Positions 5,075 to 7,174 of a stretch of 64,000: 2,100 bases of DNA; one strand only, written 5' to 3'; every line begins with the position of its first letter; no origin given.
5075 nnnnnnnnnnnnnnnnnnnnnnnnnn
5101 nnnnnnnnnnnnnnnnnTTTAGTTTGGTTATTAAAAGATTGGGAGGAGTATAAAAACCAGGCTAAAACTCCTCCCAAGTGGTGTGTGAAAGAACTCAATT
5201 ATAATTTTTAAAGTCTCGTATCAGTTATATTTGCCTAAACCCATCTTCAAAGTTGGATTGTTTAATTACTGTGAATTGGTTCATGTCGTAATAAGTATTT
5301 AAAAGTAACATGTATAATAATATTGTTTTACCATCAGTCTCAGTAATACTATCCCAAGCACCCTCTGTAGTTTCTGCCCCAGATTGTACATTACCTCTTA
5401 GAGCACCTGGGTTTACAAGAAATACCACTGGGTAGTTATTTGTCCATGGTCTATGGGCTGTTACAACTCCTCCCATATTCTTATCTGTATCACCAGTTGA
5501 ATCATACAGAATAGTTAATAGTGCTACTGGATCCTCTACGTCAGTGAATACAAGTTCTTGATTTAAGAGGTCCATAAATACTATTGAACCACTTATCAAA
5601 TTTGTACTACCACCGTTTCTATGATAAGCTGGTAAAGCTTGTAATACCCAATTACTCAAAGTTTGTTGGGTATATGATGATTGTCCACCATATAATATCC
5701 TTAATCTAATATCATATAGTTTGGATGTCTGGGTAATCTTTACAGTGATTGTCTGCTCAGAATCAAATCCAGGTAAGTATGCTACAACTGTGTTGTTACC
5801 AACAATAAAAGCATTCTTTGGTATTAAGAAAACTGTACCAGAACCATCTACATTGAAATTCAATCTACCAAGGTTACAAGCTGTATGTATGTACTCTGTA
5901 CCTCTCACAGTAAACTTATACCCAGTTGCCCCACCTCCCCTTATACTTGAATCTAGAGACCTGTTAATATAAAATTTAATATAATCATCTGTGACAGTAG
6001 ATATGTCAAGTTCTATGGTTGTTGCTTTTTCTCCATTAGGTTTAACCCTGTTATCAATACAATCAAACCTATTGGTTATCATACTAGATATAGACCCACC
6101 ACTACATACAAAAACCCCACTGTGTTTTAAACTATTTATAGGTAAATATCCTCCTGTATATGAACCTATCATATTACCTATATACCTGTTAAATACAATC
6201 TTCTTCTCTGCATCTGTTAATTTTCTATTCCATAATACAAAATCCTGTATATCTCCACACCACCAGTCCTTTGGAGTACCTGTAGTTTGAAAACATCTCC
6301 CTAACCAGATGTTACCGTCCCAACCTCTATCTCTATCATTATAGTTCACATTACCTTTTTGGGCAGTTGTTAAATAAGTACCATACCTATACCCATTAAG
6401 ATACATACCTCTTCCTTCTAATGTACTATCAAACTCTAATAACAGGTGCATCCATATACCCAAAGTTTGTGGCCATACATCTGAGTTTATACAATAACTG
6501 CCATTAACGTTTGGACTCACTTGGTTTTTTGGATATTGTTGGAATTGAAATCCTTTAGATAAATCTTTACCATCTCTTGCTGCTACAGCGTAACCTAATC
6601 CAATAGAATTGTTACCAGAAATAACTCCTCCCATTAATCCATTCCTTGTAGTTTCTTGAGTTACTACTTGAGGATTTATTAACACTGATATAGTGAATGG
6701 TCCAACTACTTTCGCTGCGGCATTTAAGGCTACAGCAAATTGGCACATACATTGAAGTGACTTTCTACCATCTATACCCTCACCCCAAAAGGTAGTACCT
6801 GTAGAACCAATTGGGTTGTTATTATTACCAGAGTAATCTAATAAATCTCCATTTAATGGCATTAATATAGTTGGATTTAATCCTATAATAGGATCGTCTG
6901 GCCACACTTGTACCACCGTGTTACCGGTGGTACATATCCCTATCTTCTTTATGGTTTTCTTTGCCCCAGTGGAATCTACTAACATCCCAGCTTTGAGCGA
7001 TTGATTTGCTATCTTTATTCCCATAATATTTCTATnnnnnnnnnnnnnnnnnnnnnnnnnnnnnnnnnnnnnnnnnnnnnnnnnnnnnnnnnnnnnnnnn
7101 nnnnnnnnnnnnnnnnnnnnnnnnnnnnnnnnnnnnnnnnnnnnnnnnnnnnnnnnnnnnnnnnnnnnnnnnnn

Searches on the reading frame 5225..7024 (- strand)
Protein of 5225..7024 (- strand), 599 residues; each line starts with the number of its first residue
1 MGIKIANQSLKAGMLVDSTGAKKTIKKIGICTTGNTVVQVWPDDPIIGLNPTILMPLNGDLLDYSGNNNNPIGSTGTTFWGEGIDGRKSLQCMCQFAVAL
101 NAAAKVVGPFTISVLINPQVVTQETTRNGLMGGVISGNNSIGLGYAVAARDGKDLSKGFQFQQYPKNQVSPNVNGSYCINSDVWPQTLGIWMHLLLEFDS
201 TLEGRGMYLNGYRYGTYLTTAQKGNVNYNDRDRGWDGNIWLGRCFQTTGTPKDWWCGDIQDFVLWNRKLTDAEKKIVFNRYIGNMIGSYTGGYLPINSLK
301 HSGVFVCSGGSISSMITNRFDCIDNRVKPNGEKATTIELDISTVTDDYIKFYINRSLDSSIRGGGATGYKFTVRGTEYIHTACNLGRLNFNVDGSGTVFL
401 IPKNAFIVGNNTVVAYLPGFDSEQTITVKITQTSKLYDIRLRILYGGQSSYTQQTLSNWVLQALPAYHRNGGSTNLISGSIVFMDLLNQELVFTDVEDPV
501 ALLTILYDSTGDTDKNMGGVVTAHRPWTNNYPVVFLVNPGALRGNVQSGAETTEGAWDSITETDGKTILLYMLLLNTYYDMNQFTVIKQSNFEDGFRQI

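Call 9: search_protein_families(library=pfam, proteins=[window:5225-7024:-], max_evalue=0.01)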
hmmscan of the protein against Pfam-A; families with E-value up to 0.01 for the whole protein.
window:5225-7024:- (599 aa): 2 families
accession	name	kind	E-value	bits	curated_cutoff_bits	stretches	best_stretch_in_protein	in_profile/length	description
PF13385.13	Laminin_G_3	-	1.1e-06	29.3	27.6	1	107-273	16-149/151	Concanavalin A-like lectin/glucanases superfamily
PF21932.3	M2AP_beta_dom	-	0.0072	16.6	27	0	294-346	96-147/170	MIC2-associated protein, central beta-domain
